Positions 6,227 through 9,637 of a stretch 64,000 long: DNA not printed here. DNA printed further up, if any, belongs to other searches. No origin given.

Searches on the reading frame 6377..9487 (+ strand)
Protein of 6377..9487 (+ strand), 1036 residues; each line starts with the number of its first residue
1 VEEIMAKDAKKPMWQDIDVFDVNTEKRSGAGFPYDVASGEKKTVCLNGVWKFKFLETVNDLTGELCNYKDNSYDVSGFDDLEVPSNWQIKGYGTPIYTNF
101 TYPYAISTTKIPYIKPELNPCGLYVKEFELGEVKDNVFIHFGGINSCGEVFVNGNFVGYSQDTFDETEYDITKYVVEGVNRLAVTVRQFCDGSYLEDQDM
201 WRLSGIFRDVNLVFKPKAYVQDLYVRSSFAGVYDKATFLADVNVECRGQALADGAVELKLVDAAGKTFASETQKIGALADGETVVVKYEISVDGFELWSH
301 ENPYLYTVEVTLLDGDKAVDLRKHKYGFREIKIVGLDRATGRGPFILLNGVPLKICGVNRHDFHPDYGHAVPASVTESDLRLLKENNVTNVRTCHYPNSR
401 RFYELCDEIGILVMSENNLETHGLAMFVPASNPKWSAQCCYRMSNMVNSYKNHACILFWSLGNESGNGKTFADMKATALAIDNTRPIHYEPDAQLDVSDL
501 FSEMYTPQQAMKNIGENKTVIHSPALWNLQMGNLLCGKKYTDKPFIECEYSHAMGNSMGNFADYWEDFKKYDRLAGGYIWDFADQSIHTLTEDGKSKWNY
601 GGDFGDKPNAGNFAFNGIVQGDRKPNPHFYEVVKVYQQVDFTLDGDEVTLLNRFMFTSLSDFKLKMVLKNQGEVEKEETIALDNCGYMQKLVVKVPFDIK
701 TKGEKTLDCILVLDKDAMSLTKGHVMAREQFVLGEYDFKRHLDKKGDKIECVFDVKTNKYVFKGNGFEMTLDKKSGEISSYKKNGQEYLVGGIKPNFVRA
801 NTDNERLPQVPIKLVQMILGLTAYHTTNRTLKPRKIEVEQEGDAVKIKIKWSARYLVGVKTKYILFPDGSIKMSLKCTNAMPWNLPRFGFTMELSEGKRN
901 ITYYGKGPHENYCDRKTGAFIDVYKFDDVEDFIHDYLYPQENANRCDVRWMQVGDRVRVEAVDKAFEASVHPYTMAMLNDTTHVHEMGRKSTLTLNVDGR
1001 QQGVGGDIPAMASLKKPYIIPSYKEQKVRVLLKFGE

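Call 9: search_protein_families(library=ncbifam, proteins=[window:6377-9487:+])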
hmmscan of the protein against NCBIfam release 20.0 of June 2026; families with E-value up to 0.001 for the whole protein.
window:6377-9487:+ (1036 aa): 11 families
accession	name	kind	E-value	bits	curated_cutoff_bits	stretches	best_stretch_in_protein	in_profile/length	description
NF052611.1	beta_gal_Bga2A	equivalog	8.5e-257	854.9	999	1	15-1033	3-1005/1007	beta-galactosidase, LacZ type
NF007666.0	PRK10340.1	equivalog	2.1e-214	714.5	1284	1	43-1007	41-974/1030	beta-galactosidase subunit alpha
NF041100.1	betagal_LacZ_Ttogales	equivalog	5.4e-211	703.2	2000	1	14-1021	3-974/1090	beta-galactosidase LacZ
NF007074.0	PRK09525.1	subfamily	2.3e-208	694.4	1221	1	41-1020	50-1013/1027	beta-galactosidase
NF041462.1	GalA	equivalog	2.4e-54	184.7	900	1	61-495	29-441/763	beta-galactosidase GalA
NF049891.1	Bet1-4galacdseBT4156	equivalog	4.2e-50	170.5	1700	2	76-473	42-416/946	exo-beta-1,4-galactosidase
NF050095.1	BetGlucuronLacZ4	equivalog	8.3e-35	120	950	1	122-465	62-408/666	beta-glucuronidase LacZ4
NF041463.1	GalB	equivalog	1.7e-34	118.8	900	1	65-472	87-486/869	beta-galactosidase GalB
NF007538.0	PRK10150.1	equivalog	3.5e-31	108.2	544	1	134-487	81-448/607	beta-glucuronidase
NF049877.1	GlucurArabfur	equivalog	4.9e-22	77.4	1800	1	28-473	354-778/1400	beta-d-glucuronidase/beta-L-arabinofuranosidase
NF049890.1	Bet1-4galacdseBT4151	equivalog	7.8e-13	47.2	1500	1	145-465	134-450/952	exo-beta-1,4-galactosidase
